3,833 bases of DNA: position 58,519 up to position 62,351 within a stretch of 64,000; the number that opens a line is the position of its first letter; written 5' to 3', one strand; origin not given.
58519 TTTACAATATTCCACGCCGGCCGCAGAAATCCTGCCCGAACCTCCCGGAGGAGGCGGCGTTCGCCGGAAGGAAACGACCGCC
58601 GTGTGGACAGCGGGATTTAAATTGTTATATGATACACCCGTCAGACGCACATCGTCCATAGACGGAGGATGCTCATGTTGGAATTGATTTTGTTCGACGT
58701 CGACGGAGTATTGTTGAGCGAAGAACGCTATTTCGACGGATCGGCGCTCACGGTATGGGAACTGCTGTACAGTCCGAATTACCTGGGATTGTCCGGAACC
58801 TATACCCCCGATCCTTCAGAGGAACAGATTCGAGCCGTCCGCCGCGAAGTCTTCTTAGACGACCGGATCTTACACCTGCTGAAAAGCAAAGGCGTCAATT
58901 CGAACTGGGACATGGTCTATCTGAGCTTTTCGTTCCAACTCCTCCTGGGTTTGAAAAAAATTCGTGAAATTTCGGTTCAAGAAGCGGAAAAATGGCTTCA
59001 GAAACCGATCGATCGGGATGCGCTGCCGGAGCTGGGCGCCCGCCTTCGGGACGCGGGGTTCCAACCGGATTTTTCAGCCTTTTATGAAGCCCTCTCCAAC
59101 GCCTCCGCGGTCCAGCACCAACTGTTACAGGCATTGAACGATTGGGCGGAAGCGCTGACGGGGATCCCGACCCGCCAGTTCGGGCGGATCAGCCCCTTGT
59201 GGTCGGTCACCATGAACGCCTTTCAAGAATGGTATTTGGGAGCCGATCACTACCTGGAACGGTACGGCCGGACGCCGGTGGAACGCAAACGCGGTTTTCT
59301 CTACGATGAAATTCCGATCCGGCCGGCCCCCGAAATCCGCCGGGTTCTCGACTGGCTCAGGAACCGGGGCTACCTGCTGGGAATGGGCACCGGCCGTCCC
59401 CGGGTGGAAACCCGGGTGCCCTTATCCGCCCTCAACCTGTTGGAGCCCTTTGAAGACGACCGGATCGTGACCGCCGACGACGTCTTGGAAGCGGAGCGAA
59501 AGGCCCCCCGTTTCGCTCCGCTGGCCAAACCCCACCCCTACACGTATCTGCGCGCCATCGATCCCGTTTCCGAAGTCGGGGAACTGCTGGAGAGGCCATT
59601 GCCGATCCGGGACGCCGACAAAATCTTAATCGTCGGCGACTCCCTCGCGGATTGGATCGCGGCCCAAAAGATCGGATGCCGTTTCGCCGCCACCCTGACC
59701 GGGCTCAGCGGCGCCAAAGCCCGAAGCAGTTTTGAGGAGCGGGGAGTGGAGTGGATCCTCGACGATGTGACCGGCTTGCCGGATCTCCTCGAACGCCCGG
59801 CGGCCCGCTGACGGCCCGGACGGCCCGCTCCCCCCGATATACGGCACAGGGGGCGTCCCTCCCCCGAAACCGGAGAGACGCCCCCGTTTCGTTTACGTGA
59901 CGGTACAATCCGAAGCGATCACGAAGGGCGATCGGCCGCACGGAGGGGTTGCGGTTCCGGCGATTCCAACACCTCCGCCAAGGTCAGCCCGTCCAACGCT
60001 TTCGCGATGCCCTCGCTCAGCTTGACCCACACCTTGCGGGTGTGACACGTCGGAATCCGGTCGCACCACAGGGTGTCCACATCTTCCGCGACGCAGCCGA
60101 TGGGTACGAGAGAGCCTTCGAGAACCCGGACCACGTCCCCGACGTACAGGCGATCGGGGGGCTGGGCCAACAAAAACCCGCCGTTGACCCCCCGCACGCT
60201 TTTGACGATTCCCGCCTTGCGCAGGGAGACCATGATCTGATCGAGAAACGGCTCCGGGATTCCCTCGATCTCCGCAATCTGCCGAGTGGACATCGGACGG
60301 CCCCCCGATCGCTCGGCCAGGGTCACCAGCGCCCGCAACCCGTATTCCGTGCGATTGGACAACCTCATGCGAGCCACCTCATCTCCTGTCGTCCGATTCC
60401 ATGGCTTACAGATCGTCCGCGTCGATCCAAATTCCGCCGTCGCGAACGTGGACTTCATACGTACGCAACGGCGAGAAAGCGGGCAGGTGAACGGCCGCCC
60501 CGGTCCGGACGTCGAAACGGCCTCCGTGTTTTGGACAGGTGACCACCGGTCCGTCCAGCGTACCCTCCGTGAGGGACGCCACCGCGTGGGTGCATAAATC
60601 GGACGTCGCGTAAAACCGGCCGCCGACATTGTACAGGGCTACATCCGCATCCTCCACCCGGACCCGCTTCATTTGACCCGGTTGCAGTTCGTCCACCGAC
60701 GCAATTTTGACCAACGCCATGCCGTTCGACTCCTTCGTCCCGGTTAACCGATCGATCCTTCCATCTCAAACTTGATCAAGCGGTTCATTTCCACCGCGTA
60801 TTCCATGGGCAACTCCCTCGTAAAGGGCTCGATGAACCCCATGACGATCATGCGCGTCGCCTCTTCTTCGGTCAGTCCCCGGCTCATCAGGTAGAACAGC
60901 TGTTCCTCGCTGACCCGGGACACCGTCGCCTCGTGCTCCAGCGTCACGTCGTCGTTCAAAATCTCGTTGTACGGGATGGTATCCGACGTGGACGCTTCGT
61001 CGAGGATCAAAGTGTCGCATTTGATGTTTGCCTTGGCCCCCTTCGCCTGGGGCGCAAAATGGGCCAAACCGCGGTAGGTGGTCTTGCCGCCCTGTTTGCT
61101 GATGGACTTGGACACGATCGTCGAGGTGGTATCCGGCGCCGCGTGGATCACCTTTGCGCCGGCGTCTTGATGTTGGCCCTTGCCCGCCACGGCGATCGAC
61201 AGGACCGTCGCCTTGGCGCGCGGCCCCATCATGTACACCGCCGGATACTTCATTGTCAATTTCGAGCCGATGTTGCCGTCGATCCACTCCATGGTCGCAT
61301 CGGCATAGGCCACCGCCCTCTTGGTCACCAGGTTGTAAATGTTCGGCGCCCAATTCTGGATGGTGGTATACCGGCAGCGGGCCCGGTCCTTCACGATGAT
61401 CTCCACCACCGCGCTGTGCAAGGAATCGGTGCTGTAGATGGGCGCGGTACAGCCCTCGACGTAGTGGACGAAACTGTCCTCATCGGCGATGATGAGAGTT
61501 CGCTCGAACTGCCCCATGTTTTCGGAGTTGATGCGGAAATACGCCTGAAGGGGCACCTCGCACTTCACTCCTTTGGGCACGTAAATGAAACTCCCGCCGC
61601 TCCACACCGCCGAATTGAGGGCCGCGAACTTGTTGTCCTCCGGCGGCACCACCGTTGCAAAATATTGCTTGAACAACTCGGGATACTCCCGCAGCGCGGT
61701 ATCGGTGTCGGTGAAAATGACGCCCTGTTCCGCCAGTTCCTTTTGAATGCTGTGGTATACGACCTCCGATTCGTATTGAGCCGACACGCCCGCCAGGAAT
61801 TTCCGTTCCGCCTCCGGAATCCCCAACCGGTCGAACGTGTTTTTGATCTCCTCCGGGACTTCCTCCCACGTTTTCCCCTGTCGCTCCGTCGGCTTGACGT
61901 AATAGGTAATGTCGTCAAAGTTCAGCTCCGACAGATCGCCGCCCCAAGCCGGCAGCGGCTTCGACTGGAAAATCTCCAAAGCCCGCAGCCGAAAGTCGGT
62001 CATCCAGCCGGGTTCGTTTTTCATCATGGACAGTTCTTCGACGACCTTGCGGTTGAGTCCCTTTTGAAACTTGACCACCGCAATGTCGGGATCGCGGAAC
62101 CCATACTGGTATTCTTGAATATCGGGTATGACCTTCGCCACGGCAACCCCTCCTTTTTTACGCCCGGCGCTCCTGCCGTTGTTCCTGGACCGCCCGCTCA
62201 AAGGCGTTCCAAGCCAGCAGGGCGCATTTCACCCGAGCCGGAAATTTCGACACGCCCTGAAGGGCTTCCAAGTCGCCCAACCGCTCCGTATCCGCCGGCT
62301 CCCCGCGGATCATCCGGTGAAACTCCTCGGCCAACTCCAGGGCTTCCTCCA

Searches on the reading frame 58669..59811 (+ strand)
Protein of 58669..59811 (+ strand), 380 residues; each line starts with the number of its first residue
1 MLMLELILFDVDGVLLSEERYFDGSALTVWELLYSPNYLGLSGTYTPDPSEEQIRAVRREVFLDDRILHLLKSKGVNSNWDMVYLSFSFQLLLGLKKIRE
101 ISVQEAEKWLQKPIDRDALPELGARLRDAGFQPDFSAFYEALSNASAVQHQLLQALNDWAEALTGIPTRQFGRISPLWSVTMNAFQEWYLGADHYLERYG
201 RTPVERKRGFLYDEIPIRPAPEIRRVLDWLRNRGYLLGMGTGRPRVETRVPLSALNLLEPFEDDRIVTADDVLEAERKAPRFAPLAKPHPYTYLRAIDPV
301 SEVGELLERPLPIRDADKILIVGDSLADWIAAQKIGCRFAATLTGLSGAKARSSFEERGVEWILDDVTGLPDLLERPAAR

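Call 83: search_protein_families(library=pfam, proteins=[window:58669-59811:+], max_evalue=0.00001)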
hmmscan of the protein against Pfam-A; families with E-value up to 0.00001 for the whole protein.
window:58669-59811:+ (380 aa): 3 families
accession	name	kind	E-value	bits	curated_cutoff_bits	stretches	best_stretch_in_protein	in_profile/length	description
PF00702.32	Hydrolase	-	1.9e-13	51.7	26.4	1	6-336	3-191/191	haloacid dehalogenase-like hydrolase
PF13419.12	HAD_2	-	4.9e-10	40.2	23.8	1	217-341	78-177/178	Haloacid dehalogenase-like hydrolase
PF13242.12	Hydrolase_like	-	2.2e-07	31.1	22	1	286-368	3-73/75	HAD-hyrolase-like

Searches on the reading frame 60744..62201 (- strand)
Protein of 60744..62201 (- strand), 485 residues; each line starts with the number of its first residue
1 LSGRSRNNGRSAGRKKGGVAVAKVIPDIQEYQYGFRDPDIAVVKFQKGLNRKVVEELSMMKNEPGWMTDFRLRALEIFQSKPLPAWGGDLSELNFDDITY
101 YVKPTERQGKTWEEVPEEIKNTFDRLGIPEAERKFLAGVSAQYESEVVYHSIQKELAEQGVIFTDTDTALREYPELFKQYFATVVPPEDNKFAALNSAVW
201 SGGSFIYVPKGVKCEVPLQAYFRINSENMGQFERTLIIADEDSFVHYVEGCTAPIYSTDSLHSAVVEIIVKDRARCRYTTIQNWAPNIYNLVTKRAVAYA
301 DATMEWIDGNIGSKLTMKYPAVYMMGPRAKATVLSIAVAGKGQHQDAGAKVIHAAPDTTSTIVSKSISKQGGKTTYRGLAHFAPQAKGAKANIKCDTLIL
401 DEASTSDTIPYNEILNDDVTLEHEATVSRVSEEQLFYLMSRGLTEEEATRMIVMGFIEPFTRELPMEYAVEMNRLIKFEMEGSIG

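Call 83: search_protein_families(library=pfam, proteins=[window:60744-62201:-], max_evalue=0.00001)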
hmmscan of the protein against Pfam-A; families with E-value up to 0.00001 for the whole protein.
window:60744-62201:- (485 aa): 2 families
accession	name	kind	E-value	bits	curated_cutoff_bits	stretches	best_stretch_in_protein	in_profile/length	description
PF01458.23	SUFBD_core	-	2.8e-88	295.7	27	1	222-456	1-232/232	SUF system FeS cluster assembly, SufBD core domain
PF19295.5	SufBD_N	-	1.5e-10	41.4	23.5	1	152-219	104-171/172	SufBD protein N-terminal region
